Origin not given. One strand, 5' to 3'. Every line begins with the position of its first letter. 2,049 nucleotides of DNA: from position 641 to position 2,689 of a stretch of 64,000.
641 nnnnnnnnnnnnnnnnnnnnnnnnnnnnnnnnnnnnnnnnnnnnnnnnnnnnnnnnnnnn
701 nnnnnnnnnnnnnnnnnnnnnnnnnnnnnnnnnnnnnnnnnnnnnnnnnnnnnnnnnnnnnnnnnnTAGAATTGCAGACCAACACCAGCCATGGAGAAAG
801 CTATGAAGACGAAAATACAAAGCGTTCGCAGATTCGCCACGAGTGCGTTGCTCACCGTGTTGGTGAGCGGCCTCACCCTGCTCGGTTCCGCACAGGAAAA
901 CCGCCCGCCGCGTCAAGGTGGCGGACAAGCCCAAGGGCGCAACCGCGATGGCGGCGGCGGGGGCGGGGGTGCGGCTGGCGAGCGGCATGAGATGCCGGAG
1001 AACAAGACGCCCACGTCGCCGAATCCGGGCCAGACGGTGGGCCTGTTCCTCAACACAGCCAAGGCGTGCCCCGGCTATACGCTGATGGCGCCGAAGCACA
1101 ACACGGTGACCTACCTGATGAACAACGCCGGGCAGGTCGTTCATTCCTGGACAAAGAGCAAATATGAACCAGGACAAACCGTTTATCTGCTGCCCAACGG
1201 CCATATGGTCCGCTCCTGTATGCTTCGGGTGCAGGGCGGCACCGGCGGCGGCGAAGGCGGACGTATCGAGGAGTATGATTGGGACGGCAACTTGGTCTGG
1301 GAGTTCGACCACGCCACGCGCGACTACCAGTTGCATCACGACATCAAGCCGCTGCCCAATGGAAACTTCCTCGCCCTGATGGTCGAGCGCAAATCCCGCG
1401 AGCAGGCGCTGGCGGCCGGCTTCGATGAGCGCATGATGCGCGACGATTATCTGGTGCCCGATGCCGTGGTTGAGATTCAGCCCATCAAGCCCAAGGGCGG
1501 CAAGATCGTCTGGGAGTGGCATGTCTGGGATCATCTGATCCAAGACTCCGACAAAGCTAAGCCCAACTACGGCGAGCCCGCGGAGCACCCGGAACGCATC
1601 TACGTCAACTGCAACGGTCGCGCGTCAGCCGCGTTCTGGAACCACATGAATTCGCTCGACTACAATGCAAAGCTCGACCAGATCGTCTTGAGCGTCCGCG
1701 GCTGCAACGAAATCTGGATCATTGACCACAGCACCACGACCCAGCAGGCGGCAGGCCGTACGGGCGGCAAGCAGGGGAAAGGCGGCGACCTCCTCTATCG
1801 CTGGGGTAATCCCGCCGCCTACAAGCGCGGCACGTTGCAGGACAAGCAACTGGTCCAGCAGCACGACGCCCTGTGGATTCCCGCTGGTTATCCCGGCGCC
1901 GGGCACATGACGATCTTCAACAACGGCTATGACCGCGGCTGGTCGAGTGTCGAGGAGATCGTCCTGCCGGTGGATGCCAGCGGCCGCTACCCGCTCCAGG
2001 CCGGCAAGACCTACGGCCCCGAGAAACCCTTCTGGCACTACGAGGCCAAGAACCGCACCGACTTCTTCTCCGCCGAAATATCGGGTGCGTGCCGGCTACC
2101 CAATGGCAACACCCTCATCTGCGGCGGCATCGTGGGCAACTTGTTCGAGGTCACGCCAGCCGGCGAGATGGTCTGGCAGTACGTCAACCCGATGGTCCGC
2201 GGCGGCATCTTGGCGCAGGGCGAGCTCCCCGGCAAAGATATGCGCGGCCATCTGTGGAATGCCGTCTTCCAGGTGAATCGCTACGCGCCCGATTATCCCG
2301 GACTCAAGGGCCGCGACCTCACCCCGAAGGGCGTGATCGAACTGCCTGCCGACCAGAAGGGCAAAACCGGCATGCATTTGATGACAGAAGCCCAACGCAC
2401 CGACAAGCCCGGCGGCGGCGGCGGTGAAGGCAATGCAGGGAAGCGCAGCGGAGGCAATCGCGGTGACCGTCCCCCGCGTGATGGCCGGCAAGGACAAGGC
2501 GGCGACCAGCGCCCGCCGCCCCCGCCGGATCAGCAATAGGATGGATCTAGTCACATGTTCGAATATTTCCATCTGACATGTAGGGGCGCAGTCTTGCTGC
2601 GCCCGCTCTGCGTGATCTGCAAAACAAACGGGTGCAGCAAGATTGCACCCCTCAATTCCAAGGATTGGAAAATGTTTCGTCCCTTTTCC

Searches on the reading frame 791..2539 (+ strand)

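Call 61: search_protein_families(library=pfam, proteins=[window:791-2539:+], max_evalue=0.0001)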
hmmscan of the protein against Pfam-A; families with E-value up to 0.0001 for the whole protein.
window:791-2539:+ (582 aa): 2 families
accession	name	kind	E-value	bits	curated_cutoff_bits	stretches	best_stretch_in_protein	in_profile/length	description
PF05935.17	Arylsulfotrans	-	1e-22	81.1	24.2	1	102-451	25-337/374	Arylsulfotransferase (ASST)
PF14269.12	Arylsulfotran_2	-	9e-10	38.8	27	1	134-326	5-188/301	Arylsulfotransferase (ASST)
